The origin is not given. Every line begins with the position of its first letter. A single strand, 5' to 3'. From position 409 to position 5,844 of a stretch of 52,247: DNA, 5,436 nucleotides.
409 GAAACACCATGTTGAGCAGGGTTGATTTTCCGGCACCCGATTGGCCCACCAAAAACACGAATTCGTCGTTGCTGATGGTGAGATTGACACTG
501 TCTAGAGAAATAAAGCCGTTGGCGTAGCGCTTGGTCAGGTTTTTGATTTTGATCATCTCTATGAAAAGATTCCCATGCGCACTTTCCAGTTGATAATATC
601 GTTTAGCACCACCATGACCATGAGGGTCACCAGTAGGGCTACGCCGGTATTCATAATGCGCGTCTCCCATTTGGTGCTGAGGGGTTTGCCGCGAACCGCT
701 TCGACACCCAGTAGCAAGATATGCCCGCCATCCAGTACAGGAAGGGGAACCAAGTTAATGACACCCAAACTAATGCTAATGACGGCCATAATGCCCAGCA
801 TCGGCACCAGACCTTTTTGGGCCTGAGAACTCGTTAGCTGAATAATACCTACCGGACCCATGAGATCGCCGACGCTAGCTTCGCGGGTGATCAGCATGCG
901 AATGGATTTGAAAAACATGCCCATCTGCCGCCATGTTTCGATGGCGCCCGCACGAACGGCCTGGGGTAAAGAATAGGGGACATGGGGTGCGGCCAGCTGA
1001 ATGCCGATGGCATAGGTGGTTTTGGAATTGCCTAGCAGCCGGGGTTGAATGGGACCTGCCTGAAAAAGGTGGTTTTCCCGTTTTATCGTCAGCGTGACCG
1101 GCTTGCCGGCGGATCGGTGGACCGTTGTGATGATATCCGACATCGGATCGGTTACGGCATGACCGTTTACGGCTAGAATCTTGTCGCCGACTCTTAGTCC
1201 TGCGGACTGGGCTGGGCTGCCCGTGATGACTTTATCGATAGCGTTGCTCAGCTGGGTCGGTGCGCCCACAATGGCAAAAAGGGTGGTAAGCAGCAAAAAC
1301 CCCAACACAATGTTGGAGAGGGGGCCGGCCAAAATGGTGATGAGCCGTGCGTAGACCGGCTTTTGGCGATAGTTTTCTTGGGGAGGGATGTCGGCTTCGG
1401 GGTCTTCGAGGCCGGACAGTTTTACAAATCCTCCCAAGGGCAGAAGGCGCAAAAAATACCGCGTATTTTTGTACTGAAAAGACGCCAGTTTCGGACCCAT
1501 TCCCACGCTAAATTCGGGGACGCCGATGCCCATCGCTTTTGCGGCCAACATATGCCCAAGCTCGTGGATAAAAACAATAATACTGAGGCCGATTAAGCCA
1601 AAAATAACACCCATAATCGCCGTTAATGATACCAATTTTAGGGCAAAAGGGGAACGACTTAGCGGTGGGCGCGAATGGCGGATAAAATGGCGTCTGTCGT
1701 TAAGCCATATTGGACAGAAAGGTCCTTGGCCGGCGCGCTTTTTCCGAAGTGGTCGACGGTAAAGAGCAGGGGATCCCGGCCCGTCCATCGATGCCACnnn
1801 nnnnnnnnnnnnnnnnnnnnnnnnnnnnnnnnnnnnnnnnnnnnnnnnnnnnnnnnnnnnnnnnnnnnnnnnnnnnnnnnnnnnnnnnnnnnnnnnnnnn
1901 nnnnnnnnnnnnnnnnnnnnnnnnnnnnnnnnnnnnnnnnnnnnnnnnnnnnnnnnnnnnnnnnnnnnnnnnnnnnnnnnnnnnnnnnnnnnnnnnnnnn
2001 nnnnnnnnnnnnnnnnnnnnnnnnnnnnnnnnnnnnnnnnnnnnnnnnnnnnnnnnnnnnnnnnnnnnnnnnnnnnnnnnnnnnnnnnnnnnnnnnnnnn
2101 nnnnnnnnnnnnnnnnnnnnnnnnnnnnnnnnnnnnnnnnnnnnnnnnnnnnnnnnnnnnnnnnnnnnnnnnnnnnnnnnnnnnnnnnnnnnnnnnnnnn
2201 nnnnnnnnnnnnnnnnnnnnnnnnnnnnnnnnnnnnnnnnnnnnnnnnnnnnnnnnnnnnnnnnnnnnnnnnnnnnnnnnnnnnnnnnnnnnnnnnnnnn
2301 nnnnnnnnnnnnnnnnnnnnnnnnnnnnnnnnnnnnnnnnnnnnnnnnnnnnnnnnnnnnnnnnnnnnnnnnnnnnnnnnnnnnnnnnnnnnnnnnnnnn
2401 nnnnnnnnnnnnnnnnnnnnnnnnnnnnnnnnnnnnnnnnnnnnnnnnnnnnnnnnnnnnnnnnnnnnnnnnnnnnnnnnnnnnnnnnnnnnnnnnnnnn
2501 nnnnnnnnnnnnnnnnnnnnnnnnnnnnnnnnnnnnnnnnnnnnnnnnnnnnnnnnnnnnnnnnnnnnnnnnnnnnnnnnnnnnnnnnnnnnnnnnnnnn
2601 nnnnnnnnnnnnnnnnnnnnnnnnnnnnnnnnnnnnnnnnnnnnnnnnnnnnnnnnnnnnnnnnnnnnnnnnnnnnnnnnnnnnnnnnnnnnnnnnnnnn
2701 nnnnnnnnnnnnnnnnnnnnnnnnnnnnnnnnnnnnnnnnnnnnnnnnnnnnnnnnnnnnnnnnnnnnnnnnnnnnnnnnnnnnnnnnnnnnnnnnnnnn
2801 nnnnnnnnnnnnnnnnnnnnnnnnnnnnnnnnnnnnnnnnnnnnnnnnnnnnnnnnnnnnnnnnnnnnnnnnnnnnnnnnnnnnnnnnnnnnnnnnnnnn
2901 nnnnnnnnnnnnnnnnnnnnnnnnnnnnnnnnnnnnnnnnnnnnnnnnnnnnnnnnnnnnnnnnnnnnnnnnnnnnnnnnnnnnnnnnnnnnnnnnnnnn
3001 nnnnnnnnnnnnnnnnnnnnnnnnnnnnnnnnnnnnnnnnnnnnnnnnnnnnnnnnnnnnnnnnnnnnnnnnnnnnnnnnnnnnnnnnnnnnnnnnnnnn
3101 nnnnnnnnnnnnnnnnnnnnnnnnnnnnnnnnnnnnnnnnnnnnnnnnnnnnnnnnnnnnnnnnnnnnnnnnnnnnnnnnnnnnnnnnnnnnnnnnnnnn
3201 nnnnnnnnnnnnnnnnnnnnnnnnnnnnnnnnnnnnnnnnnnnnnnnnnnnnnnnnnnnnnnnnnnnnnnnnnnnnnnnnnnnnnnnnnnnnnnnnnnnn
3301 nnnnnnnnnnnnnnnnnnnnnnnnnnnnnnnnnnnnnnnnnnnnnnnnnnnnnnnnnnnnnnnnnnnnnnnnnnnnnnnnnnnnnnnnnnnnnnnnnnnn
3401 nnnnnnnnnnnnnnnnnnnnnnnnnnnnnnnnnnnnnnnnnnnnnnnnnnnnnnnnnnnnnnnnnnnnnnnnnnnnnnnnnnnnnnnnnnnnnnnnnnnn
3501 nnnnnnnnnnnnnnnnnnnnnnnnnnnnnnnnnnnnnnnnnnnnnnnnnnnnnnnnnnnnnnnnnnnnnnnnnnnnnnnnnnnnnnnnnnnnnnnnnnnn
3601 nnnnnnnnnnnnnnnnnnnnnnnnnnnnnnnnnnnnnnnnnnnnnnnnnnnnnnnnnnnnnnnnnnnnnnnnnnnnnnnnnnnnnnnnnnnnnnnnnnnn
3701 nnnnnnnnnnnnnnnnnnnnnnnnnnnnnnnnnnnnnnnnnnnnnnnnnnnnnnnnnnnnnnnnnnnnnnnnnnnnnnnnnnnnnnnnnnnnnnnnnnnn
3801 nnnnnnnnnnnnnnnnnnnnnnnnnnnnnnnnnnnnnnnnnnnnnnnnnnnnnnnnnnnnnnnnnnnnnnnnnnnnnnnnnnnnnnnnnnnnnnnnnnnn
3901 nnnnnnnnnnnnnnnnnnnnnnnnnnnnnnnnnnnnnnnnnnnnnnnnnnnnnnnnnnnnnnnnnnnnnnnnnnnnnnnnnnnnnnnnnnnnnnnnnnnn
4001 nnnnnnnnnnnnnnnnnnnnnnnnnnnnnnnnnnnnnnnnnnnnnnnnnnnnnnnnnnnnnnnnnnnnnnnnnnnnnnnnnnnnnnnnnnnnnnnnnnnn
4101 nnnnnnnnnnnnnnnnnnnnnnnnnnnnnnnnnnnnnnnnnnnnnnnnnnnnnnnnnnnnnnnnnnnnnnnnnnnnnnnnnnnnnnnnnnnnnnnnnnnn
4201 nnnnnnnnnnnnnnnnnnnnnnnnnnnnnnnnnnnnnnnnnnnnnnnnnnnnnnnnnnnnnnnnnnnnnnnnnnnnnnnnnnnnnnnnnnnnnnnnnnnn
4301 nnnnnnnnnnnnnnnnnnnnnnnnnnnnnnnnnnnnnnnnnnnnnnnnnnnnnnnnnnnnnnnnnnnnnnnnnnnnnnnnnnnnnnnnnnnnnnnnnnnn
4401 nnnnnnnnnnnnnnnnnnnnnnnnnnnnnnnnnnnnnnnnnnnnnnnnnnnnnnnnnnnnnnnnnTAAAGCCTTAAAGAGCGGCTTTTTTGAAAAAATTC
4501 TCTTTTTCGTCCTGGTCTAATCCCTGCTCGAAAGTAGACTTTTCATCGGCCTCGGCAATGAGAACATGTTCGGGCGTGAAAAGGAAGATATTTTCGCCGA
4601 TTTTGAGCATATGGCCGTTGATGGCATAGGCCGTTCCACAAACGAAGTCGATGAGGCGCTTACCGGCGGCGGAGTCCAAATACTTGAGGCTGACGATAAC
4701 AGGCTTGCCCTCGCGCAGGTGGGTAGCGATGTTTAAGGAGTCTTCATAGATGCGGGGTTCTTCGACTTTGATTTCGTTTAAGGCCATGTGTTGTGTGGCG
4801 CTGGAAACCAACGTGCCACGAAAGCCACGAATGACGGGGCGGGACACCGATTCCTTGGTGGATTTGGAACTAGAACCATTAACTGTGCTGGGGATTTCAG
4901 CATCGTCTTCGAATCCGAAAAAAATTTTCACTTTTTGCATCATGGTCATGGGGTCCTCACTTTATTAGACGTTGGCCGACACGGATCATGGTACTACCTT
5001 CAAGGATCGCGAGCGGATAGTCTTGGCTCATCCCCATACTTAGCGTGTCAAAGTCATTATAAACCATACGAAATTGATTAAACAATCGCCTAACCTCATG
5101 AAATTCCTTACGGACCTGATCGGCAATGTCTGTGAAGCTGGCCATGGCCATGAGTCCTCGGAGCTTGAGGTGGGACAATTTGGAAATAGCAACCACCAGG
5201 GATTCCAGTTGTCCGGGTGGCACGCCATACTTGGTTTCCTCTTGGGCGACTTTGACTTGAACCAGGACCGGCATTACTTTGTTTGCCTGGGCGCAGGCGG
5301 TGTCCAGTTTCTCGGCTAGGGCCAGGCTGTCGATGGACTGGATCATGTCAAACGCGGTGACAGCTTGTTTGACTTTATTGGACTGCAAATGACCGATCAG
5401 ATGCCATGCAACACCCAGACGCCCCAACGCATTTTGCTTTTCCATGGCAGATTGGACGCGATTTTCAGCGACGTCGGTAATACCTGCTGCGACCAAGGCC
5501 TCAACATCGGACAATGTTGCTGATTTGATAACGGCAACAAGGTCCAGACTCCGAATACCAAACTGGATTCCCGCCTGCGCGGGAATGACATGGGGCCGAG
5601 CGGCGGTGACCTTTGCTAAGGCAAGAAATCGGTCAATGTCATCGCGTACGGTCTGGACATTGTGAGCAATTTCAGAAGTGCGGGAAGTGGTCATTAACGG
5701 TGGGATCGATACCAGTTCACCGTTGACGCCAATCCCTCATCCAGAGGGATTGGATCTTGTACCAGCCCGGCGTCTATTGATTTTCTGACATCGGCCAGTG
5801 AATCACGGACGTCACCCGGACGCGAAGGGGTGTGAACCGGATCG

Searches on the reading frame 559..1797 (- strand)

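Call 46: search_protein_families(library=pfam, proteins=[window:559-1797:-], max_evalue=0.01)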
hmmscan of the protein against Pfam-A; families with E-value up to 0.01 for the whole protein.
window:559-1797:- (412 aa): 5 families
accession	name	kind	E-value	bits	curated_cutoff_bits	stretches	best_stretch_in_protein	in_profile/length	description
PF02163.28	Peptidase_M50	-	3.2e-61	206.9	27.2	1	67-392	2-221/221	Peptidase family M50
PF17820.7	PDZ_6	-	3.5e-13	49.5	27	1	188-240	3-54/54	PDZ domain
PF13180.12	PDZ_2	-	2.7e-08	34.4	27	1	187-243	16-72/80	PDZ domain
PF00595.29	PDZ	-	3.2e-08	34.3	23.2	1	186-239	28-81/81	PDZ domain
PF14685.13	PDZ_Tricorn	-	0.00057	20.3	25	1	193-242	30-80/88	Tricorn protease PDZ domain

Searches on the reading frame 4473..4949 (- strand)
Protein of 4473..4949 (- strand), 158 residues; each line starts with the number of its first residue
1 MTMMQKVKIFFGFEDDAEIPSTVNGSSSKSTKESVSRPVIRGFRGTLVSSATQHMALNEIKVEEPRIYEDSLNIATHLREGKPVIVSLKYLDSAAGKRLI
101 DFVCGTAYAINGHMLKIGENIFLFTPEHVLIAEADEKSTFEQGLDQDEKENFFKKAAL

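Call 46: search_protein_families(library=pfam, proteins=[window:4473-4949:-], max_evalue=0.01)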
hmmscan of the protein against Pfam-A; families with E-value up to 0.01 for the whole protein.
window:4473-4949:- (158 aa): 1 family
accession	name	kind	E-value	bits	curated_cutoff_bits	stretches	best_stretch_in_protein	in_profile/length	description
PF04472.17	SepF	-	2.7e-22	79.2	27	1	60-130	1-71/72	Cell division protein SepF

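Call 70: find_encoding_contigs(protein=window:4473-4949:-, flank=10000, max_places=3)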
Protein window:4473-4949:- (158 aa): 2 contigs read that carry it; 2 places shown.
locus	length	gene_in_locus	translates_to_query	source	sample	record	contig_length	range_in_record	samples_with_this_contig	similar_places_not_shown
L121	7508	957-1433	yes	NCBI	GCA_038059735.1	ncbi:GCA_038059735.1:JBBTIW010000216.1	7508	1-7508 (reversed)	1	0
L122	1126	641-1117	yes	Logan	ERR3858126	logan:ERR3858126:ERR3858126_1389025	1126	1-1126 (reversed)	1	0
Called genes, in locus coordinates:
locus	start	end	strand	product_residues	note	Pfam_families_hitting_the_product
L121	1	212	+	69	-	?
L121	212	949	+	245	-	PF01168:Ala_racemase_N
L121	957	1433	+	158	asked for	PF04472:SepF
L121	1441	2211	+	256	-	PF03819:MazG, PF01503:PRA-PH (weak), PF03819:MazG (weak)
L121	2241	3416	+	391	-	PF00456:Transketolase_N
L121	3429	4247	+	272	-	PF02779:Transket_pyr, PF22613:Transketolase_C_1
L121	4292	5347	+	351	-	PF02163:Peptidase_M50, PF00595:PDZ, PF13180:PDZ_2, PF17820:PDZ_6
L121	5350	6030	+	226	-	PF02463:SMC_N (weak), PF00005:ABC_tran, PF13304:AAA_21 (faint)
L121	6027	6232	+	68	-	-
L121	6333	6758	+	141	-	PF02687:FtsX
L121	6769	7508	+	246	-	PF13623:SurA_N_2, PF13624:SurA_N_3, PF09312:SurA_N (weak), PF13616:Rotamase_3, PF00639:Rotamase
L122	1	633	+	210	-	?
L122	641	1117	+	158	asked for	PF04472:SepF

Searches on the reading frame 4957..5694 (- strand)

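Call 46: search_protein_families(library=pfam, proteins=[window:4957-5694:-], max_evalue=0.01)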
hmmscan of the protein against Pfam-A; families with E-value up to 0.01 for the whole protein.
window:4957-5694:- (245 aa): 1 family
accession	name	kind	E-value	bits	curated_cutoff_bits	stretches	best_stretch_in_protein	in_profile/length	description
PF01168.26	Ala_racemase_N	-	1.8e-18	67.5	24.1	1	52-241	23-213/220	Alanine racemase, N-terminal domain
